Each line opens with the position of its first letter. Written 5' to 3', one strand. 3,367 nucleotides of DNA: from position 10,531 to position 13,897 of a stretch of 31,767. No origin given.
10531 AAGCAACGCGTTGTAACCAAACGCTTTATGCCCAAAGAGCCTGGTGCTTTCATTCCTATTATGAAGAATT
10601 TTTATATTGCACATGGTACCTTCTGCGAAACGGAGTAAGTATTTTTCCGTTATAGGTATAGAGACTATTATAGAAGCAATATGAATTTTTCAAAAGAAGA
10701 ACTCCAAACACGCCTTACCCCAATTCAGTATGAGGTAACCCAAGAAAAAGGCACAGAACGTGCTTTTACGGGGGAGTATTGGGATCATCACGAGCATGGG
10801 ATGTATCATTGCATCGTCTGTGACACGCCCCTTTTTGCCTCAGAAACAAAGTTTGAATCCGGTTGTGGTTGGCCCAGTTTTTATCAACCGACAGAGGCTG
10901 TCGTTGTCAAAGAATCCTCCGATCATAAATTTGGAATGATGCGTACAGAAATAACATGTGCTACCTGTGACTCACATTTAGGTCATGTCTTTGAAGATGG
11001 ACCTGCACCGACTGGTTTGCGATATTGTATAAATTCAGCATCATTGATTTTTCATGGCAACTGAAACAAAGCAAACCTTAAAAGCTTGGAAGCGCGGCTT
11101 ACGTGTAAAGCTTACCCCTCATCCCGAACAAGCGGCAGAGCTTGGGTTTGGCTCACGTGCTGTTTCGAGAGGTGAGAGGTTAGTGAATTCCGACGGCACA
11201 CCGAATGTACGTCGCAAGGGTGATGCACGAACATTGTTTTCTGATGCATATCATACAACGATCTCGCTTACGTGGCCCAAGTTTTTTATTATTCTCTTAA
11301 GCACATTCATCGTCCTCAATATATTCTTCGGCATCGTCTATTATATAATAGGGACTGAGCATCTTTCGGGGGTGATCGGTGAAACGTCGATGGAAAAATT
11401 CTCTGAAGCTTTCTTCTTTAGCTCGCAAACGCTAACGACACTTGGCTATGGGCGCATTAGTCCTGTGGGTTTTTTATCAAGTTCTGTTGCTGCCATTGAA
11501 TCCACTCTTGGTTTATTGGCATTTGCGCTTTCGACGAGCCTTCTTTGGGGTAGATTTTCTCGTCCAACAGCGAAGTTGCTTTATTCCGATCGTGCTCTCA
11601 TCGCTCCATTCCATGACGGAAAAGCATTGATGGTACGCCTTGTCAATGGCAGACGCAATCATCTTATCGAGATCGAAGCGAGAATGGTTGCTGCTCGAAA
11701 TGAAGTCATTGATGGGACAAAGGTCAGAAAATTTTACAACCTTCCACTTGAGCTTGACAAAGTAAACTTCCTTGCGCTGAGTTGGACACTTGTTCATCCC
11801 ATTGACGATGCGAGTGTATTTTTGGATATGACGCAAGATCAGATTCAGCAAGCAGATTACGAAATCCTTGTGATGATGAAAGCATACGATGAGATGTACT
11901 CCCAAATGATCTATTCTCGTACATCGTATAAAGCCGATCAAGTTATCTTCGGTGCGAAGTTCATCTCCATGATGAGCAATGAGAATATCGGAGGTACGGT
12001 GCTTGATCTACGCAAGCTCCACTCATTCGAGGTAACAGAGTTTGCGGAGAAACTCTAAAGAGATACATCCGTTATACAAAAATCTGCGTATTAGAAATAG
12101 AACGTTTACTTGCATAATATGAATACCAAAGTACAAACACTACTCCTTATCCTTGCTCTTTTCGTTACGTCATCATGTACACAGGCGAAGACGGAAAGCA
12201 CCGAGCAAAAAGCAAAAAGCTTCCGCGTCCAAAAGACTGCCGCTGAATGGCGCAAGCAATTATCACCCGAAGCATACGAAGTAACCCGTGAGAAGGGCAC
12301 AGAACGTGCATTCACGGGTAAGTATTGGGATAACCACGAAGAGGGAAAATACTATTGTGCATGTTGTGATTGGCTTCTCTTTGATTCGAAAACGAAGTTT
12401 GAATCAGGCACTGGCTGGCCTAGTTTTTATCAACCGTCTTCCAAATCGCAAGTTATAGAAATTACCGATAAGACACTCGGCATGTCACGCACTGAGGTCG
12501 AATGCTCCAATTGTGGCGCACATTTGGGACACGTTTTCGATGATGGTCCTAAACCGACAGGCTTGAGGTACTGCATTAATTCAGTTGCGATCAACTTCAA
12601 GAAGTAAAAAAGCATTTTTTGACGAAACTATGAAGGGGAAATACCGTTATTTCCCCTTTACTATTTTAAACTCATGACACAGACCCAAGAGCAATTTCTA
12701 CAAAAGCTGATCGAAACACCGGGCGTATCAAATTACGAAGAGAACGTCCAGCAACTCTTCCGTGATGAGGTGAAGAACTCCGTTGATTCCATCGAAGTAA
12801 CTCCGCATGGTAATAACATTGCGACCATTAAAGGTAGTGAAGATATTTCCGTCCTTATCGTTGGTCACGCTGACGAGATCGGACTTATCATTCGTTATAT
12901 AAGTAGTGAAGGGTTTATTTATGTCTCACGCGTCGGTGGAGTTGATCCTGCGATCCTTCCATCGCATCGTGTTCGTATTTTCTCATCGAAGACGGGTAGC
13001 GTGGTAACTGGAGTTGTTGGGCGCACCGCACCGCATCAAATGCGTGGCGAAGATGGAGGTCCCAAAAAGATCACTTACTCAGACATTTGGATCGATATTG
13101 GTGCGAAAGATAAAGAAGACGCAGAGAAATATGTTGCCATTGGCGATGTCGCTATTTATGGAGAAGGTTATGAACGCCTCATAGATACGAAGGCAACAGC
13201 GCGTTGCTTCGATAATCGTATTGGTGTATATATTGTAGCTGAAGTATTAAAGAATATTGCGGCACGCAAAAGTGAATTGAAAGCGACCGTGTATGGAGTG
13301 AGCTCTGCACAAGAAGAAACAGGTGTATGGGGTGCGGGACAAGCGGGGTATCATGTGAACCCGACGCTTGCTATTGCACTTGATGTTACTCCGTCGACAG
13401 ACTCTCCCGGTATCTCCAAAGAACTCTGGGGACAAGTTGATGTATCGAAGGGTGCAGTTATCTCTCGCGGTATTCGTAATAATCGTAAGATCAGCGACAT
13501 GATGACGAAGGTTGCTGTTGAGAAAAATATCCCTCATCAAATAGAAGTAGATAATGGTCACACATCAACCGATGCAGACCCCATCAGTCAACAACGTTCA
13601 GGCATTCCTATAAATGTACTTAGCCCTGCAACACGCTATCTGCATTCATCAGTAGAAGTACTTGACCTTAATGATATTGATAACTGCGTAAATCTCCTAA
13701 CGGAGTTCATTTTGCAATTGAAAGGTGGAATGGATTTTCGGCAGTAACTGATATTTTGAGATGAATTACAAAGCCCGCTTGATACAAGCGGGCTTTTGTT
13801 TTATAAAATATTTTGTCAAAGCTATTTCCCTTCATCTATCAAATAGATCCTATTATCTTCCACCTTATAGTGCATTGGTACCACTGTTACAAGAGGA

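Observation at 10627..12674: Same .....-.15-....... motif before three successive genes: candidate ECF oxidative-stress regulon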

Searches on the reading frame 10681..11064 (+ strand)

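Call 4: search_protein_families(library=pfam, proteins=[window:10681-11064:+])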
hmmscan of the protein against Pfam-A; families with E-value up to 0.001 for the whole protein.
window:10681-11064:+ (127 aa): 1 family
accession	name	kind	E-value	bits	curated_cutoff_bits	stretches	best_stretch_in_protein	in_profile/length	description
PF01641.26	SelR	-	3.2e-54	182.3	24.9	1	12-125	1-115/116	SelR domain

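Call 8: search_protein_families(library=ncbifam, proteins=[window:10681-11064:+])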
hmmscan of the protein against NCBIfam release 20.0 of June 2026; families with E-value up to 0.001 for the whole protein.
window:10681-11064:+ (127 aa): 4 families
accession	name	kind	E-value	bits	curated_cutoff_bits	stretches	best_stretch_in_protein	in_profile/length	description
TIGR00357.1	TIGR00357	equivalog_domain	4.7e-59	198.2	113.05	1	4-124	3-123/134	peptide-methionine (R)-S-oxide reductase MsrB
NF004042.0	PRK05550.1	equivalog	7.3e-47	159.9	330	1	5-125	4-122/293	bifunctional methionine sulfoxide reductase B/A protein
NF010625.0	PRK14018.1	equivalog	1.9e-45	155.3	522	1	2-124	379-502/521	bifunctional peptide-methionine (S)-S-oxide reductase MsrA/peptide-methionine (R)-S-oxide reductase MsrB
NF004036.0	PRK05508.1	equivalog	1.8e-34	118.1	179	1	11-125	5-117/121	methionine-R-sulfoxide reductase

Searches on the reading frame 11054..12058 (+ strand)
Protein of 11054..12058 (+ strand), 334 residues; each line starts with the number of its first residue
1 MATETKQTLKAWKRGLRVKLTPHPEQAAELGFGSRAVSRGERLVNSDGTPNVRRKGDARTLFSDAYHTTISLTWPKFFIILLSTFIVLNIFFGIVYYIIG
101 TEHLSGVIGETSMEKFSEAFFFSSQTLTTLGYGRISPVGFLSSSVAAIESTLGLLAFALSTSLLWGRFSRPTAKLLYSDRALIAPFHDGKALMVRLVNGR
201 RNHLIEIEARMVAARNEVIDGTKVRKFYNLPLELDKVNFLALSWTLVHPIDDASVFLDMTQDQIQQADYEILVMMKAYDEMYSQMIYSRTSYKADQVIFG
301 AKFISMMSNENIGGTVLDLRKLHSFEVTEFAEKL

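Call 4: search_protein_families(library=pfam, proteins=[window:11054-12058:+])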
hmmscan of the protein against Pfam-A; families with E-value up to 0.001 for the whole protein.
window:11054-12058:+ (334 aa): 3 families
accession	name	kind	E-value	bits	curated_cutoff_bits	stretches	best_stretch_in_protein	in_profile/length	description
PF17655.7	IRK_C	-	7.1e-21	75.1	22.5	1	176-325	2-156/174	Inward rectifier potassium channel C-terminal domain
PF07885.22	Ion_trans_2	-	5.5e-08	33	22.5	1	85-164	2-73/79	Ion channel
PF01007.26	IRK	-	3e-07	30.8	22.7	1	48-136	5-104/141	Inward rectifier potassium channel transmembrane domain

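Call 8: search_protein_families(library=ncbifam, proteins=[window:11054-12058:+])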
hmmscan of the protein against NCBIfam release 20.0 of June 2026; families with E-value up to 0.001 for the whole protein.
window:11054-12058:+ (334 aa): 0 families

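Call 9: find_related_loci(query=window:11054-12058:+, collection=genome_contigs, flank=4000)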
Query window:11054-12058:+ (334 aa) in genome_contigs; peptide patterns used: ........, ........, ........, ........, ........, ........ (x = any residue, [..] = any of these).
75 stretches matched a pattern, but none encodes a relative of the query by tblastn (E <= 1e-3).

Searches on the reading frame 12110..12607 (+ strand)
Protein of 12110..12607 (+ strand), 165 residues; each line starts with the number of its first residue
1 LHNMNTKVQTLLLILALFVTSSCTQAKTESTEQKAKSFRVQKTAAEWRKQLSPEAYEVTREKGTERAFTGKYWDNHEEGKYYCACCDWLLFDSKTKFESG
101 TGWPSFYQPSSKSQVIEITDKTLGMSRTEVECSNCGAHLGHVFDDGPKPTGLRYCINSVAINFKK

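Call 4: search_protein_families(library=pfam, proteins=[window:12110-12607:+])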
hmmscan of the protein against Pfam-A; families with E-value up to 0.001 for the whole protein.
window:12110-12607:+ (165 aa): 1 family
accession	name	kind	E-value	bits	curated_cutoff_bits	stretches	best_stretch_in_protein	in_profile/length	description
PF01641.26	SelR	-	4e-52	175.5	24.9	1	51-165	1-116/116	SelR domain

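Call 8: search_protein_families(library=ncbifam, proteins=[window:12110-12607:+])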
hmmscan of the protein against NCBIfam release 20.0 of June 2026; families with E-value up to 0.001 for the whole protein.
window:12110-12607:+ (165 aa): 4 families
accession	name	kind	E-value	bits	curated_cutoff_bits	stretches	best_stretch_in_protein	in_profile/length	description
TIGR00357.1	TIGR00357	equivalog_domain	3.6e-55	185.6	113.05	1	42-163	2-123/134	peptide-methionine (R)-S-oxide reductase MsrB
NF004042.0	PRK05550.1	equivalog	5.4e-42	143.9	330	1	44-164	4-122/293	bifunctional methionine sulfoxide reductase B/A protein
NF010625.0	PRK14018.1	equivalog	5.1e-34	117.6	522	1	26-163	363-502/521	bifunctional peptide-methionine (S)-S-oxide reductase MsrA/peptide-methionine (R)-S-oxide reductase MsrB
NF004036.0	PRK05508.1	equivalog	5e-31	107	179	1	49-164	4-117/121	methionine-R-sulfoxide reductase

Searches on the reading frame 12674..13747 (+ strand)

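Call 4: search_protein_families(library=pfam, proteins=[window:12674-13747:+])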
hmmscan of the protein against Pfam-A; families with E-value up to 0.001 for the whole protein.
window:12674-13747:+ (357 aa): 1 family
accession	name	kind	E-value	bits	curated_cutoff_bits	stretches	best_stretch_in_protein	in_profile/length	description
PF05343.19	Peptidase_M42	-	2.8e-75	253.6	23.2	1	46-341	1-292/292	M42 glutamyl aminopeptidase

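Call 8: search_protein_families(library=ncbifam, proteins=[window:12674-13747:+])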
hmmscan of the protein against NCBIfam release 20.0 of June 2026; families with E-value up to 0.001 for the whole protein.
window:12674-13747:+ (357 aa): 8 families
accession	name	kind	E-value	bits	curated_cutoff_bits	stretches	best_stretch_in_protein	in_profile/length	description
NF040822.1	lys_aminopep_Arch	equivalog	1.6e-62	211.6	700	1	7-354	5-342/345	lysyl aminopeptidase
NF007421.0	PRK09961.1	equivalog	3.1e-48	164.4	412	1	7-350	4-334/345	aminopeptidase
NF007367.0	PRK09864.1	equivalog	2.8e-41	141.5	569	1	8-349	5-341/356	aminopeptidase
TIGR03107.1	glu_aminopep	equivalog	9.9e-41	139.8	469.7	1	10-349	5-341/350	glutamyl aminopeptidase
TIGR03106.1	trio_M42_hydro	equivalog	9.7e-14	51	397.75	1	7-241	7-242/343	osmoprotectant NAGGN system M42 family peptidase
NF009555.0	PRK13004.1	equivalog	0.00013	21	321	1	6-70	18-82/399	YgeY family selenium metabolism-linked hydrolase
TIGR01902.1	dapE-lys-deAc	subfamily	0.0006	19.2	163.1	0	7-69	1-62/340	N-acetyl-ornithine/N-acetyl-lysine deacetylase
NF003367.0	PRK04443.1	equivalog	0.0009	18.7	363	0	2-69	6-72/349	[LysW]-lysine hydrolase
